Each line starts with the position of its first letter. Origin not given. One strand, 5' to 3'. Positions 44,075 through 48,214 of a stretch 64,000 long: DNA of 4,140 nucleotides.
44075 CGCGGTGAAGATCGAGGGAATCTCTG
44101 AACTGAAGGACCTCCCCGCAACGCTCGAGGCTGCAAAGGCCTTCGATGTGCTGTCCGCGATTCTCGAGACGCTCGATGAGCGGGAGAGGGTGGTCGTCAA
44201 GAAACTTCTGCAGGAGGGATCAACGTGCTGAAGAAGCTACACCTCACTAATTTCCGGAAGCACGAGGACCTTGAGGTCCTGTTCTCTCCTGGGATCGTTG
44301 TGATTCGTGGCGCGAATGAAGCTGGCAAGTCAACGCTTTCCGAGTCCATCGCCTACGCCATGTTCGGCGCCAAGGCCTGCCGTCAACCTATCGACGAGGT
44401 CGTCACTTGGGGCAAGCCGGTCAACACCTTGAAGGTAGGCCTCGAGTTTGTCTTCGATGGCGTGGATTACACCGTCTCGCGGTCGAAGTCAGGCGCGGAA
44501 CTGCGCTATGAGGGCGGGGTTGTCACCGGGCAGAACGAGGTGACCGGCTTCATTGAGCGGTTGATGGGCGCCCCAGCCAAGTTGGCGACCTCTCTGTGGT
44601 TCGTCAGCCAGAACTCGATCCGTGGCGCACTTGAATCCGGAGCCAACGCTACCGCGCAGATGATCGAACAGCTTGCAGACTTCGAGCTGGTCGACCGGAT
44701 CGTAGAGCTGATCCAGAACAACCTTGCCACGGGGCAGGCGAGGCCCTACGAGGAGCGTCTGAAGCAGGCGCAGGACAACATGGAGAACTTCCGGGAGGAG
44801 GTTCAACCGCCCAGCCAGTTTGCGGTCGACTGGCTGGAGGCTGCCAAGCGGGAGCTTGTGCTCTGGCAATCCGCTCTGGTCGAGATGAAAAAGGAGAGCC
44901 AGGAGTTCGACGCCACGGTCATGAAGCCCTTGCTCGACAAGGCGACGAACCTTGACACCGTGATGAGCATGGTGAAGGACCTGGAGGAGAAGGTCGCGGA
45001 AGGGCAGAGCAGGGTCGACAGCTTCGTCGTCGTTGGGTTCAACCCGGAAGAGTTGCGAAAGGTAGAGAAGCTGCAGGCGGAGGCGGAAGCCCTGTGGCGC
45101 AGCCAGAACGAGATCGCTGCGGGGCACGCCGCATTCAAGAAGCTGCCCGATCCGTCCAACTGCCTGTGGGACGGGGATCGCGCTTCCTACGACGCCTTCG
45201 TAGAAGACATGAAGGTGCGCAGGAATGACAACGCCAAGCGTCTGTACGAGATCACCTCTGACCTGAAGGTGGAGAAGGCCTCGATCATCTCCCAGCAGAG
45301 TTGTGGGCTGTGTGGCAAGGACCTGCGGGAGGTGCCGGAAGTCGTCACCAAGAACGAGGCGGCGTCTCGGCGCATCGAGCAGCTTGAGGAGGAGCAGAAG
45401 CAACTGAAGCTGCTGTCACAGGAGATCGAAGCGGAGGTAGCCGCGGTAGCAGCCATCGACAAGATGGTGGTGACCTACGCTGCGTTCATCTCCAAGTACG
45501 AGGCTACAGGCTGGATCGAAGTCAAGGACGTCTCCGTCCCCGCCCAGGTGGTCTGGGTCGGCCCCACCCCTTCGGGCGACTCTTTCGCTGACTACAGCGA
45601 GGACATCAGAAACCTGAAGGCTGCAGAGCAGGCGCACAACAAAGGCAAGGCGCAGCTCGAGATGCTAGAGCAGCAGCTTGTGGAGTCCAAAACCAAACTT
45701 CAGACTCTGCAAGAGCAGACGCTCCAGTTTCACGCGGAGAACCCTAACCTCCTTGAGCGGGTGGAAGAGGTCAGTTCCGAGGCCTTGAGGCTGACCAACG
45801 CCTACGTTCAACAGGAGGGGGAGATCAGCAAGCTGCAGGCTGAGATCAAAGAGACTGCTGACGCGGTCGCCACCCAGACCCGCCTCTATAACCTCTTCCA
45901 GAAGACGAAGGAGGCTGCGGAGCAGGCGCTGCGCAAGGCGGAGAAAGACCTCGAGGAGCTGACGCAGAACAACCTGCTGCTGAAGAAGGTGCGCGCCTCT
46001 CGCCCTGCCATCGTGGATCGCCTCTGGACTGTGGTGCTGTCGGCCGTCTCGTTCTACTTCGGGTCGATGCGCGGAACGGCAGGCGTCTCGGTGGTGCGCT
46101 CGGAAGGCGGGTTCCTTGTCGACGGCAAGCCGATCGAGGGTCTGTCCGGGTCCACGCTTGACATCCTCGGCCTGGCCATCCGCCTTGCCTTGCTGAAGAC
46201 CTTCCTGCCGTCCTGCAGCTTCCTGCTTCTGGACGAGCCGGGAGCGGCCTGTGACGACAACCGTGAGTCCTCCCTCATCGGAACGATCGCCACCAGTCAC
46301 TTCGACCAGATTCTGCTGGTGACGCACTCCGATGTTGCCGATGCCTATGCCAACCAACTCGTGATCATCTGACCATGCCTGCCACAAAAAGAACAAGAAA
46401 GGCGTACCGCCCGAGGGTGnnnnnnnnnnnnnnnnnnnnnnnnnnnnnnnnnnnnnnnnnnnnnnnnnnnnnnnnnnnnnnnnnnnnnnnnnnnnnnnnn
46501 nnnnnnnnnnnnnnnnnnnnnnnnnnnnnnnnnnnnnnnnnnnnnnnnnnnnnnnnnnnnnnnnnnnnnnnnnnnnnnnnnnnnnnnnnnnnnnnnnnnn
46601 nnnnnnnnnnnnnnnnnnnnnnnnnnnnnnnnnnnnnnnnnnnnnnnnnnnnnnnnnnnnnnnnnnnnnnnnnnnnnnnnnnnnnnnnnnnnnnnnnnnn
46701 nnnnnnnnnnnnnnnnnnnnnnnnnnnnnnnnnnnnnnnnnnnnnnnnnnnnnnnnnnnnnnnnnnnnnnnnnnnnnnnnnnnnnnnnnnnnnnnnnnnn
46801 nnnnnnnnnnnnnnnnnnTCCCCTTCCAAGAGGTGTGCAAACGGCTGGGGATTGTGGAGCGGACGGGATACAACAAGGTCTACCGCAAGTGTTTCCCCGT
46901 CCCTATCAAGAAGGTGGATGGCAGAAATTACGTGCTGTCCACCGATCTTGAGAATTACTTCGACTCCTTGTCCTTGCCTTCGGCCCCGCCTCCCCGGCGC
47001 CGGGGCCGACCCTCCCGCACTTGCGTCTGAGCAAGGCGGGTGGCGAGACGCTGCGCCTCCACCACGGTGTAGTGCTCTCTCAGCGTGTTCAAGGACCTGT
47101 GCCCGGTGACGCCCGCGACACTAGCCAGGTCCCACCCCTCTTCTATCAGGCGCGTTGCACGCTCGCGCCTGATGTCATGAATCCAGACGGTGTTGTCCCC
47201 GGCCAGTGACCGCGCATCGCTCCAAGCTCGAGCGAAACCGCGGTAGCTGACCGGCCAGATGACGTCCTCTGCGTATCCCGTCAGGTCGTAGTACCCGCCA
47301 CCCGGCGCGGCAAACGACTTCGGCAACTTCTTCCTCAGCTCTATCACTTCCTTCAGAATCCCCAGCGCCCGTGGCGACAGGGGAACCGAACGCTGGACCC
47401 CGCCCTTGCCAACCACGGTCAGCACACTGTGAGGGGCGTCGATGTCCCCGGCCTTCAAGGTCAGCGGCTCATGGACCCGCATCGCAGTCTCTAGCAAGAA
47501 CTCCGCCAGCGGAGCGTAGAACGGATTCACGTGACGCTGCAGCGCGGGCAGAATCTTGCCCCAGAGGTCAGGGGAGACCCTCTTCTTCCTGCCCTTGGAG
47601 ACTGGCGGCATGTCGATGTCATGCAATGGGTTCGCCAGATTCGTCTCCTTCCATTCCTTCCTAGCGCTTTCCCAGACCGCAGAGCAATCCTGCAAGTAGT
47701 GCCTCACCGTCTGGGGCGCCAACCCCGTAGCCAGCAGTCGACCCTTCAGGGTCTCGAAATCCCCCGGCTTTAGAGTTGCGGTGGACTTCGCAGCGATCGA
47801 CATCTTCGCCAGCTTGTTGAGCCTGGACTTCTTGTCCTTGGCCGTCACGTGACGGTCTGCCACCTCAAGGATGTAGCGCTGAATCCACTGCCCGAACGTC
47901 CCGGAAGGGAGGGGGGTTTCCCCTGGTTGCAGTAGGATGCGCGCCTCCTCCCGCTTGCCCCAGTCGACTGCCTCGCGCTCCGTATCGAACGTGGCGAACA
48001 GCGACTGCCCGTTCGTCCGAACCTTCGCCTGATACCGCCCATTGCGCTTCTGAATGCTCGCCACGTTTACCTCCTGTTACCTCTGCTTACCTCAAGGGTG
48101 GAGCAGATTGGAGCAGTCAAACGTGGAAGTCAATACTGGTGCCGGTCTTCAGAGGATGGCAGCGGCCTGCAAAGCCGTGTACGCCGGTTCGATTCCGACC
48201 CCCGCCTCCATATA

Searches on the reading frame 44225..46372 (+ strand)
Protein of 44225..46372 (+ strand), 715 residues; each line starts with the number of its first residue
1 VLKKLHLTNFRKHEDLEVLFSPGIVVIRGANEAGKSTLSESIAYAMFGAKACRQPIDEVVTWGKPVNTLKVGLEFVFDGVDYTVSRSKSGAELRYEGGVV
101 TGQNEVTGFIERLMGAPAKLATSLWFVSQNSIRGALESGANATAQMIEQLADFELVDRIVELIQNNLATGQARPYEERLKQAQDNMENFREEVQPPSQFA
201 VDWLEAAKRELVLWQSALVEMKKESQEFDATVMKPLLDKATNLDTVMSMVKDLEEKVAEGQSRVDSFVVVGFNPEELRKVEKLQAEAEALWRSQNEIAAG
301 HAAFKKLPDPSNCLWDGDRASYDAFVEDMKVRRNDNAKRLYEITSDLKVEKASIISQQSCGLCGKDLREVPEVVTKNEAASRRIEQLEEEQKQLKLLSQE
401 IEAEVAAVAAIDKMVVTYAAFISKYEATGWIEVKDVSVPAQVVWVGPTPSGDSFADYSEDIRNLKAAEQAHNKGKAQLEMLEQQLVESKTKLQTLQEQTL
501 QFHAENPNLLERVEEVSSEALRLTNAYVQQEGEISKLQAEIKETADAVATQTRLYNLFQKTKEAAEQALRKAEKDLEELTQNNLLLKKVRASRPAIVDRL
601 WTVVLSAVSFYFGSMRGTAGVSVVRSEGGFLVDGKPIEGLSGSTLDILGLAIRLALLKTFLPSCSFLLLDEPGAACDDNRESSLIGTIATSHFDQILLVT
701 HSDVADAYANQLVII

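Call 8: search_protein_families(library=phrogs, proteins=[window:44225-46372:+], max_evalue=0.00001)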
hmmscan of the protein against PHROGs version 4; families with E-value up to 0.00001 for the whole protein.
window:44225-46372:+ (715 aa): 6 families
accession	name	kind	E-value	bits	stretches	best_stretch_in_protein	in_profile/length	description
phrog_28217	-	DNA, RNA and nucleotide metabolism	1.1e-27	98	2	1-265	2-283/806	DNA repair exonuclease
phrog_77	-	DNA, RNA and nucleotide metabolism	8.6e-25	88.4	1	2-583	298-779/967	SbcC-like subunit of palindrome specific endonuclease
phrog_1499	-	unknown function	1.1e-16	62.1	1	2-403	5-317/427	-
phrog_3940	-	unknown function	5e-06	26.6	0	1-46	4-49/537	-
phrog_15167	-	other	5.7e-06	26.9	0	533-703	3-187/211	ATPase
phrog_8323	-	unknown function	6.1e-06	26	1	2-45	51-94/623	-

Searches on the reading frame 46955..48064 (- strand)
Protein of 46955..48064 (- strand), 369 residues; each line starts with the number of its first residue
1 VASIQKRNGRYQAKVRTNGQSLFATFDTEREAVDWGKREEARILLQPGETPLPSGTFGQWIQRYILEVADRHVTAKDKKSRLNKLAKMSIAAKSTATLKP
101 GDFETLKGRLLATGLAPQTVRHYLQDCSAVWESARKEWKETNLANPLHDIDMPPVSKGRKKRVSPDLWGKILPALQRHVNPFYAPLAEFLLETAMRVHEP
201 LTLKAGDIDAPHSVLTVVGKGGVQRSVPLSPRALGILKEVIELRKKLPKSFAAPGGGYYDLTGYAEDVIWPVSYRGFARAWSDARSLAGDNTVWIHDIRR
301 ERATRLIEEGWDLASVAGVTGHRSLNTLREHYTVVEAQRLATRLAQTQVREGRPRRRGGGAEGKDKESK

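Call 71: search_protein_families(library=phrogs, proteins=[window:46955-48064:-], max_evalue=0.00001)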
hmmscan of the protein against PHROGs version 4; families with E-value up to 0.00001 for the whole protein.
window:46955-48064:- (369 aa): 3 families
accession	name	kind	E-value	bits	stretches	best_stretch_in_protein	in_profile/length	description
phrog_1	-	integration and excision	4.7e-48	165.9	1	5-338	118-438/611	integrase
phrog_216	-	integration and excision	1.9e-21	77.5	1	148-345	41-234/301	integrase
phrog_25190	-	integration and excision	4.7e-11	44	1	268-348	22-102/109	integrase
